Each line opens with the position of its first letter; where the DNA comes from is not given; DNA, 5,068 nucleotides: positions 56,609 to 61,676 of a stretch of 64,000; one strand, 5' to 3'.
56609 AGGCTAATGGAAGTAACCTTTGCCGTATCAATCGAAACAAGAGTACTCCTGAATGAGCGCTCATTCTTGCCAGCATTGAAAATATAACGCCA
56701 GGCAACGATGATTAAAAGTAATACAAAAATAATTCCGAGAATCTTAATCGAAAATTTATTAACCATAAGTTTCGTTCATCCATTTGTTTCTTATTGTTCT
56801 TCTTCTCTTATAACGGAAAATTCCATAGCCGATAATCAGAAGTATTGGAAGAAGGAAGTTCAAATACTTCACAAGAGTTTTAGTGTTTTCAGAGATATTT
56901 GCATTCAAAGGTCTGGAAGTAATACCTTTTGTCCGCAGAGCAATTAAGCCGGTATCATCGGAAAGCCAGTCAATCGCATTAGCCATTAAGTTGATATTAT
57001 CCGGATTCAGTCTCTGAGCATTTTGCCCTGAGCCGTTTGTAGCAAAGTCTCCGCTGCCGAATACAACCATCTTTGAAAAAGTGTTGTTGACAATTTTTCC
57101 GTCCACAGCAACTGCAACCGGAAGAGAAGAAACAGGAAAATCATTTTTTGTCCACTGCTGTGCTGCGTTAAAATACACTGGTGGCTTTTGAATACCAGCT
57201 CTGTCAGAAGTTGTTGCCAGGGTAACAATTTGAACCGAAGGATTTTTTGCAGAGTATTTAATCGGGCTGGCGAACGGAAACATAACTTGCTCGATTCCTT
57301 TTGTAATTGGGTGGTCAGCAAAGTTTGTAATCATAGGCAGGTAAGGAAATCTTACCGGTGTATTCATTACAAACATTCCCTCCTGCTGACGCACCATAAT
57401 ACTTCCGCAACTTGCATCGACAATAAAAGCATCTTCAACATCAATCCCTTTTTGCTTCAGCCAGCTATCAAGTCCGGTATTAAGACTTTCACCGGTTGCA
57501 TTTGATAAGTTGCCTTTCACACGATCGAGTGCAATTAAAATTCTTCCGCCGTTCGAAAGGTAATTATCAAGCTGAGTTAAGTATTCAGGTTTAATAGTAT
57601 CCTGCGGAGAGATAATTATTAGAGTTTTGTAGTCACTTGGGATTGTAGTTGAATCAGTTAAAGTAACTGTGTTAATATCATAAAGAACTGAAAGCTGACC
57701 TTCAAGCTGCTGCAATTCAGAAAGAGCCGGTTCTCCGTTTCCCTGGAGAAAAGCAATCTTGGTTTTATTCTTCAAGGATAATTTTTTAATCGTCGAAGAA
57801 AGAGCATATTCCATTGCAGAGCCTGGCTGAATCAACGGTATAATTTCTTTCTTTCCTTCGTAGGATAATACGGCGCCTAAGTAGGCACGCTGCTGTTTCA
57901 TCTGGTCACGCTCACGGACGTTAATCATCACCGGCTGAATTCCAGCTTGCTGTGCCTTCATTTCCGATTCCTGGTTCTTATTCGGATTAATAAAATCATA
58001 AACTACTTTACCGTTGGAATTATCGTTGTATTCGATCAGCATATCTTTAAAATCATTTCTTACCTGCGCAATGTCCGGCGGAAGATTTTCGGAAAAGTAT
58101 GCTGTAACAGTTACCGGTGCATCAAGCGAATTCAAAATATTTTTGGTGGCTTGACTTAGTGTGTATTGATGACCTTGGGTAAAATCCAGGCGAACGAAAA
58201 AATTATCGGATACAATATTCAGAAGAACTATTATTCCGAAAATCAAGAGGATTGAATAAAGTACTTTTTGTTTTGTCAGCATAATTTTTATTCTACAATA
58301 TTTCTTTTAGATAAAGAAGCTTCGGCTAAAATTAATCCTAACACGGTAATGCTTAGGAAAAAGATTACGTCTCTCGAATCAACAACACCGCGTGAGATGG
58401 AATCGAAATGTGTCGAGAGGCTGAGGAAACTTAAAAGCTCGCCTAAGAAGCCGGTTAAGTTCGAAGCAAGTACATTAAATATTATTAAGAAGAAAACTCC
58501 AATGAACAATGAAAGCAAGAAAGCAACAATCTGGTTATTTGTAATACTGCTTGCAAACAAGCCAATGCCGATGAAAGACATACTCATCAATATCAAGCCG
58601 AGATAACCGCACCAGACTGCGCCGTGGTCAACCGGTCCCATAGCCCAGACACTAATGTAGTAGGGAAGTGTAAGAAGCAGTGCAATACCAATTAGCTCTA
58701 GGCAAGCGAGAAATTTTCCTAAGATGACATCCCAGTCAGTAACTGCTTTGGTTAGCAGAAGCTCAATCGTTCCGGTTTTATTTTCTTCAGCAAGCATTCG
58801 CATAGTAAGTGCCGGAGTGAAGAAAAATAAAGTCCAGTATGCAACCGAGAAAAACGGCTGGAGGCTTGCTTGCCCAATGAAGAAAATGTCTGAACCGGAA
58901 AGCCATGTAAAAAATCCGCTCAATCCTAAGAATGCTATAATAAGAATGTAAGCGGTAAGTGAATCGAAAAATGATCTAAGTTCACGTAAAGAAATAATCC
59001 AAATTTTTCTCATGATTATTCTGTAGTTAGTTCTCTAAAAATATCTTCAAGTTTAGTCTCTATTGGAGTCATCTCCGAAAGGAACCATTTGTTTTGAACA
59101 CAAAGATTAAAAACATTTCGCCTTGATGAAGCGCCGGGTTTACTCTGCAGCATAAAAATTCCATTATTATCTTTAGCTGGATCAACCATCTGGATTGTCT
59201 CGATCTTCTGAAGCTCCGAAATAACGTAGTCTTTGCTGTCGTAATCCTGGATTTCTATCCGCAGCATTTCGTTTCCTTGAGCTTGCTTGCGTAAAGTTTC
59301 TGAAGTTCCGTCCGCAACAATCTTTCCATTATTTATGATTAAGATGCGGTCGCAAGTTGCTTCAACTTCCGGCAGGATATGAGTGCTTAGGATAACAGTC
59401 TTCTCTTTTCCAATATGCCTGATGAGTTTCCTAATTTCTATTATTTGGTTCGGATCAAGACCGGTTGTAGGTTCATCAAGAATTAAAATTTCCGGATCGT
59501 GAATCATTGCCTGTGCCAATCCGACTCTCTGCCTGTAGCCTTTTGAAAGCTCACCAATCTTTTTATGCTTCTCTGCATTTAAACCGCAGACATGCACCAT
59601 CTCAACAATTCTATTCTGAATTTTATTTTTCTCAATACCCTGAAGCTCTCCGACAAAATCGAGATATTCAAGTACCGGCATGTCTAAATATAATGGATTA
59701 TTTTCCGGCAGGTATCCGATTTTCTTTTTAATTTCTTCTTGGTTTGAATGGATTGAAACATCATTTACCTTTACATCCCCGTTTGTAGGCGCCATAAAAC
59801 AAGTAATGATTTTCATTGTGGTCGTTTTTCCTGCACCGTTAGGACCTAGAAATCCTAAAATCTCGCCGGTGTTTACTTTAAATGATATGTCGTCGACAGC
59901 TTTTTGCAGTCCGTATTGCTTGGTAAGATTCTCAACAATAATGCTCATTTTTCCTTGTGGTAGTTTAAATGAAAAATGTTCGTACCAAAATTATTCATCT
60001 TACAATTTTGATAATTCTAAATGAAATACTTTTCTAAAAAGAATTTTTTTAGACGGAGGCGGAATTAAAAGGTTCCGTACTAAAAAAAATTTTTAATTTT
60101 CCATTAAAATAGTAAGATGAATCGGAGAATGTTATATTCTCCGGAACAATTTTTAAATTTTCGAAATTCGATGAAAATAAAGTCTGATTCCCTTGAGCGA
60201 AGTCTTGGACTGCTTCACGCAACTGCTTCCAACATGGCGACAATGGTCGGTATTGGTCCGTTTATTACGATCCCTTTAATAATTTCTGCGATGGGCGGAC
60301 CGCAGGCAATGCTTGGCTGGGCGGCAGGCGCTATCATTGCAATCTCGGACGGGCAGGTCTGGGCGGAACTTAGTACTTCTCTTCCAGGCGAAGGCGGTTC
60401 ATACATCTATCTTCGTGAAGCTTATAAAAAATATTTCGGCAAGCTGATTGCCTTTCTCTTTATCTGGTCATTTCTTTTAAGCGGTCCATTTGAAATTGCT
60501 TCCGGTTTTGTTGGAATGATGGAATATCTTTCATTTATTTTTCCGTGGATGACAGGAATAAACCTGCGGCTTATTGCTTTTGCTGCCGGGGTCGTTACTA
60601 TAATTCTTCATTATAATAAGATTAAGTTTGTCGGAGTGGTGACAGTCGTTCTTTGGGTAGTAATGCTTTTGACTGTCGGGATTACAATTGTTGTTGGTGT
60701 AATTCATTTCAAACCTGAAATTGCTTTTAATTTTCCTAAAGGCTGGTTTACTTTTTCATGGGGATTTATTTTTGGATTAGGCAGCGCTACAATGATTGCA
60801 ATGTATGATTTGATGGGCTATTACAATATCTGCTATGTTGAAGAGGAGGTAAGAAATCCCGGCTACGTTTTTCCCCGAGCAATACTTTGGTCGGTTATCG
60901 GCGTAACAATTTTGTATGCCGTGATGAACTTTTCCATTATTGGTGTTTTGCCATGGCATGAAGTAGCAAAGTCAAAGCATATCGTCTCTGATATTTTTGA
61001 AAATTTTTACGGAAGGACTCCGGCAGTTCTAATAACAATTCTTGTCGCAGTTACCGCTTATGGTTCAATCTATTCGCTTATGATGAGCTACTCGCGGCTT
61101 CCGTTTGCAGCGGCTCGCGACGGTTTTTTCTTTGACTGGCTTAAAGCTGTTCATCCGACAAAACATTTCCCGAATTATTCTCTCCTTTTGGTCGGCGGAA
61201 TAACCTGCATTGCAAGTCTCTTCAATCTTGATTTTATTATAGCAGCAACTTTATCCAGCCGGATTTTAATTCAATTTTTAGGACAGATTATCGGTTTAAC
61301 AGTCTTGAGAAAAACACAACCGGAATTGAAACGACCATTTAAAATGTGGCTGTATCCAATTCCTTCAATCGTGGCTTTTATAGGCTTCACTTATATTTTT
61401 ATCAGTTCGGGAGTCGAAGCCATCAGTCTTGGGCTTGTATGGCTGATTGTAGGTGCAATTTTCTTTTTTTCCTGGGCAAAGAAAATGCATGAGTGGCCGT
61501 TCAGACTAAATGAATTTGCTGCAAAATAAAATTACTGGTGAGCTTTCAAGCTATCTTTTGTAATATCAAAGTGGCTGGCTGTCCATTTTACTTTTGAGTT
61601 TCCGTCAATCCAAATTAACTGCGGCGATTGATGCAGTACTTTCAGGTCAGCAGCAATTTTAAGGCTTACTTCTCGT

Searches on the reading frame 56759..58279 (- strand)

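Call 92: search_protein_families(library=pfam, proteins=[window:56759-58279:-], max_evalue=0.00001)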
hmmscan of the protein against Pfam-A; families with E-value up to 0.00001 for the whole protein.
window:56759-58279:- (506 aa): 2 families
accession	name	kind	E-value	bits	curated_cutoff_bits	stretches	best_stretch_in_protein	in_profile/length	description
PF09822.16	ABC_transp_aux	-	1.2e-53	182.7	34.7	1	172-434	1-287/288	ABC-type uncharacterized transport system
PF23357.1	DUF7088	-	8.5e-31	106.7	27.8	1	37-138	3-104/105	Domain of unknown function (DUF7088)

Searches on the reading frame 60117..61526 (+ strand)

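Call 92: search_protein_families(library=pfam, proteins=[window:60117-61526:+], max_evalue=0.00001)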
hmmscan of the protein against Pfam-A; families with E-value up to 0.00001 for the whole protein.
window:60117-61526:+ (470 aa): 2 families
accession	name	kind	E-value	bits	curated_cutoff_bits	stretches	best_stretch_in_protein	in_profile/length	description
PF13520.12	AA_permease_2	-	7.5e-49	167.2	27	1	30-449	1-426/427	Amino acid permease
PF00324.27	AA_permease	-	1e-21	77.6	24.6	1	34-435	1-424/470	Amino acid permease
